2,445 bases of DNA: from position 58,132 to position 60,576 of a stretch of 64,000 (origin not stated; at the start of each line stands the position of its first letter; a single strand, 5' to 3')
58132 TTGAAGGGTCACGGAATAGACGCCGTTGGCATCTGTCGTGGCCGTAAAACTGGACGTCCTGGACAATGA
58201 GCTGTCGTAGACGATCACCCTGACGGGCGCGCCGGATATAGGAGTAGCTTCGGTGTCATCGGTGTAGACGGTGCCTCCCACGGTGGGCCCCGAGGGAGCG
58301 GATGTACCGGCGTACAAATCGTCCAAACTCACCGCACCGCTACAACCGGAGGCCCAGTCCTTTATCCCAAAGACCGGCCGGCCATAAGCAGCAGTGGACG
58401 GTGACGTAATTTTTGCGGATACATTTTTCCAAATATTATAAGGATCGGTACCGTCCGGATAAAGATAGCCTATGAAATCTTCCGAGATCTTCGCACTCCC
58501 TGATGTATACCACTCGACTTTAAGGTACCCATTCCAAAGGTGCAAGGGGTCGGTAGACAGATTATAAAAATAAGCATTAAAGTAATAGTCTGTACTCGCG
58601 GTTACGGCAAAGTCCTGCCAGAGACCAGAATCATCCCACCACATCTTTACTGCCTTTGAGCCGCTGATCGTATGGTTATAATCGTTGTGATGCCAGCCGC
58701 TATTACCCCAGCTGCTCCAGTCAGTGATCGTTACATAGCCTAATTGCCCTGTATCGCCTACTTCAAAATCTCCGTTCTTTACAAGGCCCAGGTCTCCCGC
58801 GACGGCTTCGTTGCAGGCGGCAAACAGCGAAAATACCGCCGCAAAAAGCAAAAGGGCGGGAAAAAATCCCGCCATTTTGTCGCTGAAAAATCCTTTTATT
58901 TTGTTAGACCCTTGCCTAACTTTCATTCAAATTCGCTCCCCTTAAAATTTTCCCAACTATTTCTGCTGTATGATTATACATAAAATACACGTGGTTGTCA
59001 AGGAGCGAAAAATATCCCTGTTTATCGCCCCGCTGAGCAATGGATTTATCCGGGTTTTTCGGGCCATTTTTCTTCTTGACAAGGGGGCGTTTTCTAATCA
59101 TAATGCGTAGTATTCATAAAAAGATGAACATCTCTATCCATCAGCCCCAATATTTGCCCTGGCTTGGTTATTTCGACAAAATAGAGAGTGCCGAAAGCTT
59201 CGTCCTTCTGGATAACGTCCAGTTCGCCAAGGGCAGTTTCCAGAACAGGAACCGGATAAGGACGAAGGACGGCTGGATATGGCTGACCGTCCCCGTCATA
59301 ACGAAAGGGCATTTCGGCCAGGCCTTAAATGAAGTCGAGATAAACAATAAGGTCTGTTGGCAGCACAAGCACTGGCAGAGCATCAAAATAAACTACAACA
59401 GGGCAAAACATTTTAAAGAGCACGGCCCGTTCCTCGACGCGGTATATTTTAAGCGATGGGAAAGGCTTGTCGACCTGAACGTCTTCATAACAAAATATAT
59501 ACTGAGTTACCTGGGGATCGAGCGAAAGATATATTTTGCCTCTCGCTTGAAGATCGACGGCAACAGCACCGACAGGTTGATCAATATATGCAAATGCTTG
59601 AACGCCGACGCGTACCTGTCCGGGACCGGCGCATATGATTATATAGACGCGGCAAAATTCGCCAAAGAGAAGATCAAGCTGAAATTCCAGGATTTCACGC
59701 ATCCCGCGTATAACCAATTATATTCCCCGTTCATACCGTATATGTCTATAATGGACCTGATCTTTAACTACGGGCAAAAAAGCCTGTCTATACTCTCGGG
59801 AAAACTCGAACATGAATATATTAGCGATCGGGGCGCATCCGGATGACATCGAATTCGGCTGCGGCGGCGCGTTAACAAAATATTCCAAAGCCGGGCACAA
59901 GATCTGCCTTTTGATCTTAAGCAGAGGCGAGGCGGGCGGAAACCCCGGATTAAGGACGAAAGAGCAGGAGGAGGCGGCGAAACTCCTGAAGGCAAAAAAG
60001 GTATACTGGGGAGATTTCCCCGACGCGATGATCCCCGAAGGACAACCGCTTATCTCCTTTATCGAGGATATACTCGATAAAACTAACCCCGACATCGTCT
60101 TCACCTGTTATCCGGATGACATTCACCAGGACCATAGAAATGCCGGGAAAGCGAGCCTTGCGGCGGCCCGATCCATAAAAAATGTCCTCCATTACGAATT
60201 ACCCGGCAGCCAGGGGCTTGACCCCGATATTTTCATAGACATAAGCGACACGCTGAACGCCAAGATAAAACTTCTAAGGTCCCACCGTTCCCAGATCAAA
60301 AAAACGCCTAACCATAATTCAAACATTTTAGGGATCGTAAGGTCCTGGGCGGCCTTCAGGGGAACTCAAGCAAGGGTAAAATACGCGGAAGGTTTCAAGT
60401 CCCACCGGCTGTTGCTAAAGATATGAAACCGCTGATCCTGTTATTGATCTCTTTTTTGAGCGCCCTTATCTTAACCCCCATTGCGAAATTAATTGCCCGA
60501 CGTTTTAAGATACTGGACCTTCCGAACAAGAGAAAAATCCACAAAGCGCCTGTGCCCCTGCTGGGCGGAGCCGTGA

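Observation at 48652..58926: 3424-aa surface protein combining a CBM-like head, about 2000 aa of beta-helix repeats and a C-terminal gingipain-like C25 peptidase, translationally coupled to the kinase/PqqD/rSAM cassette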

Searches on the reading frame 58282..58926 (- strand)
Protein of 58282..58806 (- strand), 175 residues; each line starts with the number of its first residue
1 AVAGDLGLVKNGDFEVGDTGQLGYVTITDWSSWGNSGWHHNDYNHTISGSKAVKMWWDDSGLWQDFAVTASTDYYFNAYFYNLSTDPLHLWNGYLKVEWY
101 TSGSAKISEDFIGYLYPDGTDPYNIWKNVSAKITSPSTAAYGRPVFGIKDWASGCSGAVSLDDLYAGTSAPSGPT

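Call 41: search_protein_families(library=pfam, proteins=[window:58282-58806:-], max_evalue=5)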
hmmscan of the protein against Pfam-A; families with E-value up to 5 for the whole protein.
window:58282-58806:- (175 aa): 0 families

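Call 51: search_solved_structures(query=window:58282-58806:-, max_evalue=10, show_alignments=2)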
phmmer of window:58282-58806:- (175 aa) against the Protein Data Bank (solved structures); distinct sequences matched with E-value up to 10: 1.
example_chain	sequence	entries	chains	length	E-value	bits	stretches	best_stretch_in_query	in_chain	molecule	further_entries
3o4o_C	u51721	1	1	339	0.047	16.9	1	34-68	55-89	Interleukin-1 receptor type 2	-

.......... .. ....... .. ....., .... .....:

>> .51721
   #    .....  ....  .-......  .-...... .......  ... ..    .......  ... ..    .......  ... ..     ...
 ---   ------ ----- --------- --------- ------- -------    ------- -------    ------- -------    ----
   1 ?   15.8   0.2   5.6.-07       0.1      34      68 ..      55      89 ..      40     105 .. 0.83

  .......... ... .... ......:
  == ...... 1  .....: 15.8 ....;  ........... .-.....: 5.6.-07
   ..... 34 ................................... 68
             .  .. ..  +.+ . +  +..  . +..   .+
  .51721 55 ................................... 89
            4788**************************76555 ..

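Call 76: find_homologous_proteins(query=window:58282-58806:-, max_evalue=0.001)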
Query window:58282-58806:- (175 aa): 7 proteins with E <= 0.001 among 130 candidates.
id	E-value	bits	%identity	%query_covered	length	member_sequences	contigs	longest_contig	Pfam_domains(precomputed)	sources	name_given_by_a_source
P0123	9.1e-37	145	48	91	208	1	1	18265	PF07589.17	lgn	-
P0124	7.2e-35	139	45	89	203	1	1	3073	-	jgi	jgi:hypothetical protein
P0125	1.7e-32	131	45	89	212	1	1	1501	-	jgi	-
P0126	2.3e-28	117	36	94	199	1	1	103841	PF07589.17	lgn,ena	-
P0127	2.2e-27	114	38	93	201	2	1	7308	-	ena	-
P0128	2.2e-26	111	39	89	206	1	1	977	-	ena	-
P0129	4.6e-26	110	38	89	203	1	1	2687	PF07589.17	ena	-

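Call 78: search_protein_families(library=pfam, alignment_id=A4, max_evalue=1)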
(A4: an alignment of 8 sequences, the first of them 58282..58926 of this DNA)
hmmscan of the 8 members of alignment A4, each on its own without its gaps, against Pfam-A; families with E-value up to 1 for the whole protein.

A. member 1, window:58282-58926:- (215 aa): 0 families

B. families by the number of members that match (of 8 scanned): 5 families
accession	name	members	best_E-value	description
PF07589.16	PEP-CTERM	7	1.3e-06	PEP-CTERM motif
PF02018.23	CBM_4_9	3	0.00046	Carbohydrate binding domain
PF00879.23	Defensin_propep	1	0.063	Defensin propeptide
PF21113.2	LarA_C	1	0.16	Lactate racemase C-terminal domain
PF04862.18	DUF642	1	0.23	Protein of unknown function (DUF642)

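Call 80: find_encoding_contigs(protein=P0126, flank=10000, max_places=2)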
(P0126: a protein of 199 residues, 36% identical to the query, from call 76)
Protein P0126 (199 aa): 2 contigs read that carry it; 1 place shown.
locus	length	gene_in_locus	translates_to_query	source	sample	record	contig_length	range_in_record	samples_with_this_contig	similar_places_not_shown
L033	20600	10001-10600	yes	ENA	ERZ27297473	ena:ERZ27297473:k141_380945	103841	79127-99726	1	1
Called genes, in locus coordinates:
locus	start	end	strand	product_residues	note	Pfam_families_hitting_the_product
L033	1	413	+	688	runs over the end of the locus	PF02055:Glyco_hydro_30, PF02057:Glyco_hydro_59, PF17189:Glyco_hydro_30C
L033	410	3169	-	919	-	PF01301:Glyco_hydro_35, PF21467:BetaGal_gal-bd (faint), PF13364:BetaGal_ABD2 (weak)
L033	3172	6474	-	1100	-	-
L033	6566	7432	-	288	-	PF00528:BPD_transp_1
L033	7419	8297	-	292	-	PF00528:BPD_transp_1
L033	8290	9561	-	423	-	PF01547:SBP_bac_1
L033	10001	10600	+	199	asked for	PF07589:PEP_exosort_dom (weak)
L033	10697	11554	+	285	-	PF07963:N_methyl (weak)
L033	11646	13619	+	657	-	PF22352:K319L-like_PKD (weak), PF13385:Laminin_G_3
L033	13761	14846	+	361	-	PF00356:LacI, PF13377:Peripla_BP_3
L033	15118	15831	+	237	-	PF12728:HTH_17, PF00359:PTS_EIIA_2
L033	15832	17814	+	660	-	PF00361:Proton_antipo_M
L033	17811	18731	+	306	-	PF00146:NADHdh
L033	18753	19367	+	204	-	PF00420:Oxidored_q2 (weak)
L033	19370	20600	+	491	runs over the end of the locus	PF00361:Proton_antipo_M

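Call 81: find_encoding_contigs(protein=P0123, flank=10000, max_places=2)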
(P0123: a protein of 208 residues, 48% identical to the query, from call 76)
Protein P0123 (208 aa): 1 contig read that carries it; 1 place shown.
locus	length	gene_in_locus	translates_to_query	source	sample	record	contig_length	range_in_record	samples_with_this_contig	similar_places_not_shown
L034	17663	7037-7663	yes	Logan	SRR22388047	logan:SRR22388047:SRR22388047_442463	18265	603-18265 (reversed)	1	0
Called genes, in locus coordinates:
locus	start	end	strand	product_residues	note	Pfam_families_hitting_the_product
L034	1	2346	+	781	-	?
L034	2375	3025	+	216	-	PF00963:Cohesin (weak)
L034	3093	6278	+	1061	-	PF00754:F5_F8_type_C, PF22633:F5_F8_type_C_2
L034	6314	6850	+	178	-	PF02018:CBM_4_9 (faint)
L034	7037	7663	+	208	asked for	PF07589:PEP_exosort_dom (weak)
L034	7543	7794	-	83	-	-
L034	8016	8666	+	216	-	PF07589:PEP_exosort_dom (weak)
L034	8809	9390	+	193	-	PF03425:CBM_11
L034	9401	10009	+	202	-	-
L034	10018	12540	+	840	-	PF10091:Glycoamylase, PF06452:CBM9_1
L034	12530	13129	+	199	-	-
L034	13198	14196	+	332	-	PF00356:LacI (weak), PF00532:Peripla_BP_1, PF13407:Peripla_BP_4, PF13377:Peripla_BP_3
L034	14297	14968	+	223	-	PF00963:Cohesin (weak)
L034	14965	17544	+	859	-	PF11721:Malectin, PF10091:Glycoamylase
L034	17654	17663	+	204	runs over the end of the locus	?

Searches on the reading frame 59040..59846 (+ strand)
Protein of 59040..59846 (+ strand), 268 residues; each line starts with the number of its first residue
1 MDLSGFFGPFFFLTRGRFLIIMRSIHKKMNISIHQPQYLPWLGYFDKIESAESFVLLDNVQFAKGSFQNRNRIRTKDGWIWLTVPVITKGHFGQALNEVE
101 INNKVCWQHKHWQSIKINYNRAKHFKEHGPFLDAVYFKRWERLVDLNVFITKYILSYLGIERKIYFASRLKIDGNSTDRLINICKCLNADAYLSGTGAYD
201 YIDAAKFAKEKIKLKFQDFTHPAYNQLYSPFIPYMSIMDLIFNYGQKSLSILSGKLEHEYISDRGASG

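Call 50: search_protein_families(library=pfam, proteins=[window:59040-59846:+], max_evalue=0.0001)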
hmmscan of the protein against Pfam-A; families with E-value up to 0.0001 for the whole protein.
window:59040-59846:+ (268 aa): 1 family
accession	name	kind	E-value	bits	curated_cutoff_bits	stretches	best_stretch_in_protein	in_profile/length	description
PF08889.16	WbqC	-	8.6e-80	268.1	21.3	1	35-249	1-216/218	WbqC-like protein family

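Call 68: search_protein_families(library=ncbifam, proteins=[window:59040-59846:+], max_evalue=1e-10)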
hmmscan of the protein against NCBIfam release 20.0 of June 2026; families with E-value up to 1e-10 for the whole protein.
window:59040-59846:+ (268 aa): 0 families

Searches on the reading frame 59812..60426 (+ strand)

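Call 50: search_protein_families(library=pfam, proteins=[window:59812-60426:+], max_evalue=0.0001)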
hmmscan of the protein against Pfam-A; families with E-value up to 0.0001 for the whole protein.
window:59812-60426:+ (204 aa): 1 family
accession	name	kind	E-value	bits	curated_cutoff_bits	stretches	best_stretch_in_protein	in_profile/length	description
PF02585.22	PIG-L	-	7e-28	98.1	28.2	1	4-118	1-128/129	GlcNAc-PI de-N-acetylase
